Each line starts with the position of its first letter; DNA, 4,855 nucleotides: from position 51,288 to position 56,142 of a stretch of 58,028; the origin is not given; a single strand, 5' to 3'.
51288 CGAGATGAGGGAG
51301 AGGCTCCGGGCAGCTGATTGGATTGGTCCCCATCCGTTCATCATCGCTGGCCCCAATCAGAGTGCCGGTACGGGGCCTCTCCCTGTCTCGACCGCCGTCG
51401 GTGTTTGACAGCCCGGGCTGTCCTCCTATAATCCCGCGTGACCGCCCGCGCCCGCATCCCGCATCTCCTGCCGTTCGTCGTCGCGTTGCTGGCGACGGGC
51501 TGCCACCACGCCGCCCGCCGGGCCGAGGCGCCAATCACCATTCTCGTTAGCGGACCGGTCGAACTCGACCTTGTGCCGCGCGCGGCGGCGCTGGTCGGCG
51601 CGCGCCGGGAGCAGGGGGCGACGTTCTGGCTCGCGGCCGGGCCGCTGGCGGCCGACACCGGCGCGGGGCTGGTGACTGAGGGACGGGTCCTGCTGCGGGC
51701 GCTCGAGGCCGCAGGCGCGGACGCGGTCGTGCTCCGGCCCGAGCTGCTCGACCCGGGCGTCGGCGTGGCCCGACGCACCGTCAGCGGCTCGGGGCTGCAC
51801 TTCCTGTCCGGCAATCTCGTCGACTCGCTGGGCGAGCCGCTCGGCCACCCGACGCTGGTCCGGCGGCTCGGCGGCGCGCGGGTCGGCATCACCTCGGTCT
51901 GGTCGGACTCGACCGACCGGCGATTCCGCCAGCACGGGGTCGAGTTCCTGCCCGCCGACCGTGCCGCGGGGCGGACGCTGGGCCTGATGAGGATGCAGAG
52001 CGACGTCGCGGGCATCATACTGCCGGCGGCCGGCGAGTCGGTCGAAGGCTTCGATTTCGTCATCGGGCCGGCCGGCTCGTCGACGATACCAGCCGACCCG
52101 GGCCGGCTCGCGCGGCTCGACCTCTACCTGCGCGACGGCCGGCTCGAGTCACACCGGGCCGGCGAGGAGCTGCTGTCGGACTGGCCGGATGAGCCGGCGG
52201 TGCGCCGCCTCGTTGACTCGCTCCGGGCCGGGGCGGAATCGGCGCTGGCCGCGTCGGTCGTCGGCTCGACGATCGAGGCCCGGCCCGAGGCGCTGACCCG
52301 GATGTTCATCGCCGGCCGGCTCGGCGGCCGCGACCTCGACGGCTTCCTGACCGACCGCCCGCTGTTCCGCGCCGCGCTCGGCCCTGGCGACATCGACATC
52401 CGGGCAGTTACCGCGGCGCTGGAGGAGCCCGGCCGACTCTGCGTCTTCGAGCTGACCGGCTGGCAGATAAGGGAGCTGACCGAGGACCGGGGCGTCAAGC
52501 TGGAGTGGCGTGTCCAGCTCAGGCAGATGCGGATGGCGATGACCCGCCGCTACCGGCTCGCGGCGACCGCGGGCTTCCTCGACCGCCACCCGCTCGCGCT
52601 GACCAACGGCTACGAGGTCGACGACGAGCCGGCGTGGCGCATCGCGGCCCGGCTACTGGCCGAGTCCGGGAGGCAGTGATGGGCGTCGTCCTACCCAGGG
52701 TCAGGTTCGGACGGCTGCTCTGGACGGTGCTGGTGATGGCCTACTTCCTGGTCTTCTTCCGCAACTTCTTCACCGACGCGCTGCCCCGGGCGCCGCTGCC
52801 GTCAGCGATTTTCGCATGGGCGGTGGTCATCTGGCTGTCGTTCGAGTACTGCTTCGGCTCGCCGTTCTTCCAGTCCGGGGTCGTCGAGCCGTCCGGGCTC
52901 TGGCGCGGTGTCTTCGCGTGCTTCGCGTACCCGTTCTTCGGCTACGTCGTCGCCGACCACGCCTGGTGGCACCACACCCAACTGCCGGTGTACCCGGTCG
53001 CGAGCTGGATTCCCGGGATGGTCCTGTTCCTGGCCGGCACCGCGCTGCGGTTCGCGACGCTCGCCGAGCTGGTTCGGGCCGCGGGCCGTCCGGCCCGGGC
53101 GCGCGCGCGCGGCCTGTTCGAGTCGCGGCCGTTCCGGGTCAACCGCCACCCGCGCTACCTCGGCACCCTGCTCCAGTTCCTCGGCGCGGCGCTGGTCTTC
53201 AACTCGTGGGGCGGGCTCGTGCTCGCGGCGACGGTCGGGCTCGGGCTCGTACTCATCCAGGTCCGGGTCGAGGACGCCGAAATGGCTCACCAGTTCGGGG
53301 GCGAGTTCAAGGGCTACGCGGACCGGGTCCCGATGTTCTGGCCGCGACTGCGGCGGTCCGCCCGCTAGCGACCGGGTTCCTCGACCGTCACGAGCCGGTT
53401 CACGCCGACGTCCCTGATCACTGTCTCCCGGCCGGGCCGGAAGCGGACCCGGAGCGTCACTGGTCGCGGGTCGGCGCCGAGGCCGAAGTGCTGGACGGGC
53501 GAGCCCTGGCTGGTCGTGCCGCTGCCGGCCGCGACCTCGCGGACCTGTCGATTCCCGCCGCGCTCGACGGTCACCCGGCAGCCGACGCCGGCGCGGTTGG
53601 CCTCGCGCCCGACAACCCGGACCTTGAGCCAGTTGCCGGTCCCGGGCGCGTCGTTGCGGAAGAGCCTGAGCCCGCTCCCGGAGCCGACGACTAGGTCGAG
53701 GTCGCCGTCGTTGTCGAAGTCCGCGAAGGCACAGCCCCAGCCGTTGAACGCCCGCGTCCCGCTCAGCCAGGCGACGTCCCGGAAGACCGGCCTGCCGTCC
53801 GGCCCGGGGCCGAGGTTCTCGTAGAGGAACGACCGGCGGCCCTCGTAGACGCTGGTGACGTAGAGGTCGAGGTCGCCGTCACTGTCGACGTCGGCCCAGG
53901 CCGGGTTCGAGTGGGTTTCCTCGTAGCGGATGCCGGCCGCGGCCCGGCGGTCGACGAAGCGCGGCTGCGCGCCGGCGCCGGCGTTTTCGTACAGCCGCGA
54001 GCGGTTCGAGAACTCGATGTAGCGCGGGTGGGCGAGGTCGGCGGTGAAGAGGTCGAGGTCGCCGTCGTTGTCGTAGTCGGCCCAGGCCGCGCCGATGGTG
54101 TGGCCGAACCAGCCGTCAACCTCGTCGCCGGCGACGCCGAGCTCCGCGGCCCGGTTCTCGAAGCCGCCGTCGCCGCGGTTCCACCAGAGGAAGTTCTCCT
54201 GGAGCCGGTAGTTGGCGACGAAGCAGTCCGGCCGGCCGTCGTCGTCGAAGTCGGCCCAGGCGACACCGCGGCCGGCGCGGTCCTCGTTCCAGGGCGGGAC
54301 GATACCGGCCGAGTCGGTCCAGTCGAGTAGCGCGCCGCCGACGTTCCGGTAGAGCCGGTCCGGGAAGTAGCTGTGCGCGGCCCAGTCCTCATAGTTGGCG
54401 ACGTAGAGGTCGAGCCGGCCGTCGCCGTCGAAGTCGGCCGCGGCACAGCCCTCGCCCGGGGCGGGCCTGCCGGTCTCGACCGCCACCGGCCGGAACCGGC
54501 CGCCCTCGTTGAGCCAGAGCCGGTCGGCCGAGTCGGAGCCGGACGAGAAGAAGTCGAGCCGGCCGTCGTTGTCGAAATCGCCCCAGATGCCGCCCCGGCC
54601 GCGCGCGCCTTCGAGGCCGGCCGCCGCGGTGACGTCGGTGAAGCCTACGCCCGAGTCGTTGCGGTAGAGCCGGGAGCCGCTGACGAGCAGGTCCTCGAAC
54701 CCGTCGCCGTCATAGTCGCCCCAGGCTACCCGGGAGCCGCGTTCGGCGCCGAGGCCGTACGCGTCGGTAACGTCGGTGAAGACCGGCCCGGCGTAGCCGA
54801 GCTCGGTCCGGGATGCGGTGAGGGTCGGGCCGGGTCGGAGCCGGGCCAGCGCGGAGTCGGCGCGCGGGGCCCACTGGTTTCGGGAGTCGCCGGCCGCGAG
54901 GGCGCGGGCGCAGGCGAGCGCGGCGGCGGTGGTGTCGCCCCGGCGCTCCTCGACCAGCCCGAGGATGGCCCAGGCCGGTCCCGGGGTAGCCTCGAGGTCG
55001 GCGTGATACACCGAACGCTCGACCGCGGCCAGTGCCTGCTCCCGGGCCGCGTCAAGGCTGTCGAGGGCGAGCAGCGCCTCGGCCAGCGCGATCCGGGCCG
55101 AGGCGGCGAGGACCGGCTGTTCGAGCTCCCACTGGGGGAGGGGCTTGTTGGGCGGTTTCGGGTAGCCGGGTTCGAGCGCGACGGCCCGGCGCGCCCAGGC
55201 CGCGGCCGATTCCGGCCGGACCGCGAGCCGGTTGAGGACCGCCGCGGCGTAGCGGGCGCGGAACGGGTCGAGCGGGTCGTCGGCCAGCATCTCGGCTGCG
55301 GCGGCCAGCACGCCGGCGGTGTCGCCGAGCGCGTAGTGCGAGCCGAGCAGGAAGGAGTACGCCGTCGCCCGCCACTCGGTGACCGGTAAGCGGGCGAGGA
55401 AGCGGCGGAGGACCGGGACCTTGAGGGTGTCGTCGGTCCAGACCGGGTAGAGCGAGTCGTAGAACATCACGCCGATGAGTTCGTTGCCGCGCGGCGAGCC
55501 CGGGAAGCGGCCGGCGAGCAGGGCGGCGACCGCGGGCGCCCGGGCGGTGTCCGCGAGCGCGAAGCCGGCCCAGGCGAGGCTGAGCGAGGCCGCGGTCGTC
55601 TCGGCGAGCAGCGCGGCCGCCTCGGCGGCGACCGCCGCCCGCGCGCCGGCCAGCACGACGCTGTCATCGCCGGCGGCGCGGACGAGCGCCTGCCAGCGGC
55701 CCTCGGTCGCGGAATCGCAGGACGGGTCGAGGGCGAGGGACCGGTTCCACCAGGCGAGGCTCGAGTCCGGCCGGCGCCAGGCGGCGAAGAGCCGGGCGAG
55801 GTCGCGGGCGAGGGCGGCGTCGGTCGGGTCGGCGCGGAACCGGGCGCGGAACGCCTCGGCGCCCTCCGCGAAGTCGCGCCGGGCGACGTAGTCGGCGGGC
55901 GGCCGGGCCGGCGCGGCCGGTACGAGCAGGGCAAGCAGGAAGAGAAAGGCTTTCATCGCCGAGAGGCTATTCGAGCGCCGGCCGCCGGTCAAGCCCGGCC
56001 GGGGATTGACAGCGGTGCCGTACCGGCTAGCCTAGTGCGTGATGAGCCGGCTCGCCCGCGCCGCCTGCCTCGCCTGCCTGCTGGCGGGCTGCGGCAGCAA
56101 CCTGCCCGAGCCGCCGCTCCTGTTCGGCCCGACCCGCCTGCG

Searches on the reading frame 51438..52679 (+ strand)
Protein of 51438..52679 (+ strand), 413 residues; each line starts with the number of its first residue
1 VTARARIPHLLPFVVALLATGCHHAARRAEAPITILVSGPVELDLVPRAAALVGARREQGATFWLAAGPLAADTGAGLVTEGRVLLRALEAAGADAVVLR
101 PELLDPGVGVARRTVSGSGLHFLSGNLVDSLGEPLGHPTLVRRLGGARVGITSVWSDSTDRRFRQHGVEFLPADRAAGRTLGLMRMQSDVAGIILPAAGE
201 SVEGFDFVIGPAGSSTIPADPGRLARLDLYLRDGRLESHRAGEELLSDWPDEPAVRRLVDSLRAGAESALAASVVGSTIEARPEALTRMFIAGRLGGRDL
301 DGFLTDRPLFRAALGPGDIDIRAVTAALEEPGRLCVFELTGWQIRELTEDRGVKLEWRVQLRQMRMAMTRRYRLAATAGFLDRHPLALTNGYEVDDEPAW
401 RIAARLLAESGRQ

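Call 26: search_protein_families(library=pfam, proteins=[window:51438-52679:+], max_evalue=0.001)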
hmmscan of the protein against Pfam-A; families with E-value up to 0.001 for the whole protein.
window:51438-52679:+ (413 aa): 0 families

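Call 36: search_protein_families(library=ncbifam, proteins=[window:51438-52679:+], max_evalue=0.01)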
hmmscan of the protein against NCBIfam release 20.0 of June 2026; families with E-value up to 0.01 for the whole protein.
window:51438-52679:+ (413 aa): 1 family
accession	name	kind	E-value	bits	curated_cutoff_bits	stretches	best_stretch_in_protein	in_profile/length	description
NF041198.1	UshA_like_PCGU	equivalog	6.4e-07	28.3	275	1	82-190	94-205/519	UshA-like (seleno)protein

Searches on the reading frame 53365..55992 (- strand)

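Call 26: search_protein_families(library=pfam, proteins=[window:53365-55992:-], max_evalue=0.001)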
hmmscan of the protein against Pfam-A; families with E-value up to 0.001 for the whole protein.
window:53365-55992:- (875 aa): 4 families
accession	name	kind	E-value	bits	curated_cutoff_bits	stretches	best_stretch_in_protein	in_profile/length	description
PF13517.12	FG-GAP_3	-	1.2e-44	151.2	26.9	5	472-531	1-61/61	FG-GAP-like repeat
PF01839.29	FG-GAP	-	5.3e-16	58.5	22.1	1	419-438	2-21/37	FG-GAP repeat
PF07593.17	UnbV_ASPIC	-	4.5e-14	52.5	23.4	1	802-868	1-67/68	ASPIC and UnbV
PF12256.14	TcdB_toxin_midN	-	0.00015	21.6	24.8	0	497-533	9-48/181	Insecticide toxin TcdB middle/N-terminal region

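Call 36: search_protein_families(library=ncbifam, proteins=[window:53365-55992:-], max_evalue=0.01)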
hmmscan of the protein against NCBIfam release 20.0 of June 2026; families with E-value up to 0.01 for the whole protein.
window:53365-55992:- (875 aa): 0 families
